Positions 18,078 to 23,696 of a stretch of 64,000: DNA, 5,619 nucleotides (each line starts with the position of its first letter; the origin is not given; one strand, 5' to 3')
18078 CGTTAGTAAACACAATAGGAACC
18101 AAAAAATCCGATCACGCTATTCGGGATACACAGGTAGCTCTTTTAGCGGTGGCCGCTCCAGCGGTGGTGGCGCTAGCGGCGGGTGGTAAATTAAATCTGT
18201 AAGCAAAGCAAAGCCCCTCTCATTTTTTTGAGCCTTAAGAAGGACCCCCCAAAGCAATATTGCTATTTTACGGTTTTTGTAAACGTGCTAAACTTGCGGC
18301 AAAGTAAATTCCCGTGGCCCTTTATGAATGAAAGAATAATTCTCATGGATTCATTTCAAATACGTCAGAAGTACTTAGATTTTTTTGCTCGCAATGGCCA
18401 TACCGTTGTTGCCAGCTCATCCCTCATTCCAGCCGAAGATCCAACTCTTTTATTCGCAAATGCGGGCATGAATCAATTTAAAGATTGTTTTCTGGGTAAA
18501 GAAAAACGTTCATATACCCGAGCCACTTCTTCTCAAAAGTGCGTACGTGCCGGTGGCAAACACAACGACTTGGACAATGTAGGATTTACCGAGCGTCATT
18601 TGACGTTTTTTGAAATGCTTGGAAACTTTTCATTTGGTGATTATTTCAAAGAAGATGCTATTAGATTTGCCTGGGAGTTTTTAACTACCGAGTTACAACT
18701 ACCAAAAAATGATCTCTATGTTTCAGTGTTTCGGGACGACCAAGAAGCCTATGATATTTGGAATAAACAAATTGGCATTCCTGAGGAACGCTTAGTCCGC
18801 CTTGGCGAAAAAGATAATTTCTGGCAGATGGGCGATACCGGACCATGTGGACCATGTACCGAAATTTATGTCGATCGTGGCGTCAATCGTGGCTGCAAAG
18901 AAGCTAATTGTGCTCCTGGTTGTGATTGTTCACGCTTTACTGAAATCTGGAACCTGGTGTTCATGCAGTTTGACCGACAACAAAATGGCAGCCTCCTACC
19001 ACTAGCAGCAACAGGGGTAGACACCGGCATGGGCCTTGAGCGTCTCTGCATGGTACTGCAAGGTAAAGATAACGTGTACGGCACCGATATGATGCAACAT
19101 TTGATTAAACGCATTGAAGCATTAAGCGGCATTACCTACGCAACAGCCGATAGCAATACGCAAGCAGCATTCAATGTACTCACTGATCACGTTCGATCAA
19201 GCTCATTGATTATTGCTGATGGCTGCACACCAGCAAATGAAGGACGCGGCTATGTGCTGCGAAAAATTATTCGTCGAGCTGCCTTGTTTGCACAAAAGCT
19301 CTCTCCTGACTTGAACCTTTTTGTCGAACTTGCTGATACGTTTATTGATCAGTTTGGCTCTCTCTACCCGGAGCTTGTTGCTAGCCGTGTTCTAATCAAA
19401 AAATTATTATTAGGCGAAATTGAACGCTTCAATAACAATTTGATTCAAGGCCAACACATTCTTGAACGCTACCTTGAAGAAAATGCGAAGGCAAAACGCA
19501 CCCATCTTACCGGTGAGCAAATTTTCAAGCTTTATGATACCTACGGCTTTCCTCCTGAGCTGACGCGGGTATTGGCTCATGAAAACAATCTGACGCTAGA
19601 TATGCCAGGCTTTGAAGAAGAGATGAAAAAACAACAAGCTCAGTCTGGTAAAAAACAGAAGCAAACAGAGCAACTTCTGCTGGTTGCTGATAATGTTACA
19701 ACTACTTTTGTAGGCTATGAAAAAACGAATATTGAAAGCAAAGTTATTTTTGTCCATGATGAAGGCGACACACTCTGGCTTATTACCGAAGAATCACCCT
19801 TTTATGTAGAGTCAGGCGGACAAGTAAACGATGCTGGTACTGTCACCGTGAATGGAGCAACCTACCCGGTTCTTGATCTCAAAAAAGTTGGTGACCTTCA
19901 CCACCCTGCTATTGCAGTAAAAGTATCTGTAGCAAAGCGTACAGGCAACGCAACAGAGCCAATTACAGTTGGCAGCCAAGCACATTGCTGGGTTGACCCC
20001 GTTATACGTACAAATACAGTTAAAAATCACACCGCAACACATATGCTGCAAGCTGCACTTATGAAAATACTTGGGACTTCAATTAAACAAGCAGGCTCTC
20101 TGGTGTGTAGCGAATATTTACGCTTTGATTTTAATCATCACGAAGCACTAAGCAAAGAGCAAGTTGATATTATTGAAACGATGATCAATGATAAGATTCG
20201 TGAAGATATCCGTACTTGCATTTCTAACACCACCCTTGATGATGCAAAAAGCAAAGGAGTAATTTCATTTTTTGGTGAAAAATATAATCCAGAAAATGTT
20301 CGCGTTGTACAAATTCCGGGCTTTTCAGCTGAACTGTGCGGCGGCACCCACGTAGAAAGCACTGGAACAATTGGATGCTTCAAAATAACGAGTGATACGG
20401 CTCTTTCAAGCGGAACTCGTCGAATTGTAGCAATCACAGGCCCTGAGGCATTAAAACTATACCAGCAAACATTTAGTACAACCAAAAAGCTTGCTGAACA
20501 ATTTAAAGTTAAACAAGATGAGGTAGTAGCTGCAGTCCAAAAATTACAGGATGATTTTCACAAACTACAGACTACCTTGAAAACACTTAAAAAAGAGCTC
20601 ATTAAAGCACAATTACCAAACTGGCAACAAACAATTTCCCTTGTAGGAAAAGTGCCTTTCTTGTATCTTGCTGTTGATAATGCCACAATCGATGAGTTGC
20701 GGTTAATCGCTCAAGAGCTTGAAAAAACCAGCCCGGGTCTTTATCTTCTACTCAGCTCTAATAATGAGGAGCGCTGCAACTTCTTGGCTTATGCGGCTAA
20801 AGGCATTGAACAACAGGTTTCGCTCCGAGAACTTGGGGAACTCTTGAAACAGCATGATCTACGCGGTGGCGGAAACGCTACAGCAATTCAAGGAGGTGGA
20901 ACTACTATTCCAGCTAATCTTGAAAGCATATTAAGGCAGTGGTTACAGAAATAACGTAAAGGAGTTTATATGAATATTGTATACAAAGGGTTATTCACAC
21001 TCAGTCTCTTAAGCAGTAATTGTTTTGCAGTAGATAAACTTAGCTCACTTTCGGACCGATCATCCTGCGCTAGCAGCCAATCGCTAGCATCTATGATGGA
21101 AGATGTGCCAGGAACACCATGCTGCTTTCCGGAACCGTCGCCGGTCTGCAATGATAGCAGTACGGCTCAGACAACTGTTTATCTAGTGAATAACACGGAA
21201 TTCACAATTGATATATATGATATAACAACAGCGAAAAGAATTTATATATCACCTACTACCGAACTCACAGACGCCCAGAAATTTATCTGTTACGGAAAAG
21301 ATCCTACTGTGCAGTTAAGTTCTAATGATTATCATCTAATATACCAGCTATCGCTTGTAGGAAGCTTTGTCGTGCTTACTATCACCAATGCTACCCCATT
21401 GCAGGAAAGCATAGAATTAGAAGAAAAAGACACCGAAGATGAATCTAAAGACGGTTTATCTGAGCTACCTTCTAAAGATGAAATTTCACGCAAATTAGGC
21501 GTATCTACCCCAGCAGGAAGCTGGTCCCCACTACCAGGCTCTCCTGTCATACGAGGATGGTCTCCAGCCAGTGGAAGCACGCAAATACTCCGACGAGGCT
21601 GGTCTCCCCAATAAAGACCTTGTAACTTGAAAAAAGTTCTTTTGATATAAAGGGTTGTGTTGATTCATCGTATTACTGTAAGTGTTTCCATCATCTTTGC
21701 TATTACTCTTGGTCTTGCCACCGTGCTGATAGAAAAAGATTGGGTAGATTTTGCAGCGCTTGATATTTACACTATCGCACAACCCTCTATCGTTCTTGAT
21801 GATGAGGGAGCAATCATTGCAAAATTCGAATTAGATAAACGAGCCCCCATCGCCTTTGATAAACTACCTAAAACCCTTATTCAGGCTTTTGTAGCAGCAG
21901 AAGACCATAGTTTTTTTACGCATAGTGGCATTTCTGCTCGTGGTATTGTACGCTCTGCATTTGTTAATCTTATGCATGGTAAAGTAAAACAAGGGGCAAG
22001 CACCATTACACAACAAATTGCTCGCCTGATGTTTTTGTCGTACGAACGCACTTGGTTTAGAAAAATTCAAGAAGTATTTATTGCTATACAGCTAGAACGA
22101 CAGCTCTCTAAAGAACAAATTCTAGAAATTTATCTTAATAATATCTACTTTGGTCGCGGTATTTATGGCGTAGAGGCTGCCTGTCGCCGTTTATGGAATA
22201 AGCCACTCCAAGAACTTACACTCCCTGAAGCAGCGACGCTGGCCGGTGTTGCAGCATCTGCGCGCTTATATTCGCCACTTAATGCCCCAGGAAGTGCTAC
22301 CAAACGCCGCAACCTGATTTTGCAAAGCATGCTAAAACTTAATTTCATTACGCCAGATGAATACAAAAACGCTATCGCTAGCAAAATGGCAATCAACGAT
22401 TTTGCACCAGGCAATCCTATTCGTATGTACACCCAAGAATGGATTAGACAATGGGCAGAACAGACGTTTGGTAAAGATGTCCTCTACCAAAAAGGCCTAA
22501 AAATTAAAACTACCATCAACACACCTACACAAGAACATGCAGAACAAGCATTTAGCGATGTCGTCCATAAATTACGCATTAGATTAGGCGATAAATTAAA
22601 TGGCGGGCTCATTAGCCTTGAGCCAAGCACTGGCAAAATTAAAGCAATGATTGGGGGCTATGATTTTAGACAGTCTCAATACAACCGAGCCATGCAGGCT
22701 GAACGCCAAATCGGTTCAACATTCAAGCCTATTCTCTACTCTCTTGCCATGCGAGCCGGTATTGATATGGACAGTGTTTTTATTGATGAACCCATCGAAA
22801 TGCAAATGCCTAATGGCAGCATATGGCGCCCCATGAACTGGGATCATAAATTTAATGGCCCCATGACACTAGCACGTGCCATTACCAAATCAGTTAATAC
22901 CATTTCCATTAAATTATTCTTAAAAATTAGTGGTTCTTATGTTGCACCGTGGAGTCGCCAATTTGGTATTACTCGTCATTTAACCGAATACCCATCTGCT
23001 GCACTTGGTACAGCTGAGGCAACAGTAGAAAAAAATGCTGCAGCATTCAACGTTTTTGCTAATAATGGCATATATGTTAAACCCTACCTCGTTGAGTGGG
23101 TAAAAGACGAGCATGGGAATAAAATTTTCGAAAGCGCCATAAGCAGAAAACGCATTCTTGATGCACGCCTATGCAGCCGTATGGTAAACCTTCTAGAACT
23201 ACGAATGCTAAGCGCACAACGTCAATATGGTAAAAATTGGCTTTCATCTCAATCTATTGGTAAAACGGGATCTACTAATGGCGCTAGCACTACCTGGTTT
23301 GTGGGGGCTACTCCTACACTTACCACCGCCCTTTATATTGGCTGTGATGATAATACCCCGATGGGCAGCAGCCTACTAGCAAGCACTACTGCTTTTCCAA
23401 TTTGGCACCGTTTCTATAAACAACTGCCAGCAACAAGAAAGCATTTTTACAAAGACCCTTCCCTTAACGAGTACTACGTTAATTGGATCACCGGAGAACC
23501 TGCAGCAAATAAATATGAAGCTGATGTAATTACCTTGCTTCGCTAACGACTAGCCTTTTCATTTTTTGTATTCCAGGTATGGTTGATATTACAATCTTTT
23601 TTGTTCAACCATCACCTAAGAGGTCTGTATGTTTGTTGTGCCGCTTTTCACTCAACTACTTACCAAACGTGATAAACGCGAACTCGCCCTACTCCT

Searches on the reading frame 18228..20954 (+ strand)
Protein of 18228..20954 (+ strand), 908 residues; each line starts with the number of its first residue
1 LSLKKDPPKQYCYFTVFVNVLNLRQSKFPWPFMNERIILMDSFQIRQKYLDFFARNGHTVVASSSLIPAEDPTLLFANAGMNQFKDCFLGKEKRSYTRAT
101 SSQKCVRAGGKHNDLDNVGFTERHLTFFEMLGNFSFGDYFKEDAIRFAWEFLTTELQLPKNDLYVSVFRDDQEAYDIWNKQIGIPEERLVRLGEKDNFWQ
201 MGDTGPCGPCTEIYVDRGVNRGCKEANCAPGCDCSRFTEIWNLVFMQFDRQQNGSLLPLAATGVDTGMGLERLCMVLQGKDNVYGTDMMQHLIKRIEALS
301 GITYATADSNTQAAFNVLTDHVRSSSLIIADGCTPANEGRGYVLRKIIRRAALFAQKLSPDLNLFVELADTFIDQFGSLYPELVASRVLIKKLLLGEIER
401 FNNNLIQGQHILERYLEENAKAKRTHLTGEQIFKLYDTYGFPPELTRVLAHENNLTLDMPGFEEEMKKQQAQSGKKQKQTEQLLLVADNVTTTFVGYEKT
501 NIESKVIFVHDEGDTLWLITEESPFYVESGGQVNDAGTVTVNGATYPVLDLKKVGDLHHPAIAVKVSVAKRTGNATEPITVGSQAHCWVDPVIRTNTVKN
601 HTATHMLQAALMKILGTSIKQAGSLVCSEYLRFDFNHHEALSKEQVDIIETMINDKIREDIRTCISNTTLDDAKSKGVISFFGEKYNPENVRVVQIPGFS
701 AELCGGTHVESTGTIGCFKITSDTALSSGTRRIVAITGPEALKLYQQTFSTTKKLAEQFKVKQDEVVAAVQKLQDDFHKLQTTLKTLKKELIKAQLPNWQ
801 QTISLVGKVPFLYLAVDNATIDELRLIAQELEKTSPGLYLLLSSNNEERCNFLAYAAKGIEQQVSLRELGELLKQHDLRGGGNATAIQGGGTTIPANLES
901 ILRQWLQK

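Call 68: search_protein_families(library=pfam, proteins=[window:18228-20954:+], max_evalue=0.001)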
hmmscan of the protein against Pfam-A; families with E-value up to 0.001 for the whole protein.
window:18228-20954:+ (908 aa): 2 families
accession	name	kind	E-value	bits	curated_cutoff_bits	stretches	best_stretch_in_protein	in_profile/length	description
PF01411.24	tRNA-synt_2c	-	3.9e-188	626.9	30.3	1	44-559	1-528/552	tRNA synthetases class II (A)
PF07973.19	tRNA_SAD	-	2.8e-15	56.4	24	1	691-733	1-43/44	Threonyl and Alanyl tRNA synthetase second additional domain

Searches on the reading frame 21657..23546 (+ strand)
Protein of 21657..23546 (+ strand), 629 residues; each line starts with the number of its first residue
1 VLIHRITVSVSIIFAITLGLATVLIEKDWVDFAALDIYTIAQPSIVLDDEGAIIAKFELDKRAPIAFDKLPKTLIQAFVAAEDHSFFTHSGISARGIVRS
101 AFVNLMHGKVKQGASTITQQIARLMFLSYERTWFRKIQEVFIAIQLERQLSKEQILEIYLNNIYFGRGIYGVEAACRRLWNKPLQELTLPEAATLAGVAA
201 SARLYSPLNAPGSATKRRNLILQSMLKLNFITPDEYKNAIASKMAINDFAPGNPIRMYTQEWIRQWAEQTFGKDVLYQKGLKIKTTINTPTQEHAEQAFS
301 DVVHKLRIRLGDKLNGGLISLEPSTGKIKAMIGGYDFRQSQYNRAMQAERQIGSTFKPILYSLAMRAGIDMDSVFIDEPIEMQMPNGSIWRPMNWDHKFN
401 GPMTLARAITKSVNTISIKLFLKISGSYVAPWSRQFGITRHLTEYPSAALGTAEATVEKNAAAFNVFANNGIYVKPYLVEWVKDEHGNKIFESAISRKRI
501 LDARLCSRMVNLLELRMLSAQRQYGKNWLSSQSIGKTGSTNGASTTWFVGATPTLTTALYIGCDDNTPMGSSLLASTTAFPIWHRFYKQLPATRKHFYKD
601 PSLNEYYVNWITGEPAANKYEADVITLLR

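Call 68: search_protein_families(library=pfam, proteins=[window:21657-23546:+], max_evalue=0.001)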
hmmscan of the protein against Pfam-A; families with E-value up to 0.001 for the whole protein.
window:21657-23546:+ (629 aa): 2 families
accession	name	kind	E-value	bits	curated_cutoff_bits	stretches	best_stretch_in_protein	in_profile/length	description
PF00912.28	Transgly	-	2.4e-60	203.4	27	1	51-225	2-177/178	Transglycosylase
PF00905.27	Transpeptidase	-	1.4e-24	87.3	22.1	1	320-563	5-278/299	Penicillin binding protein transpeptidase domain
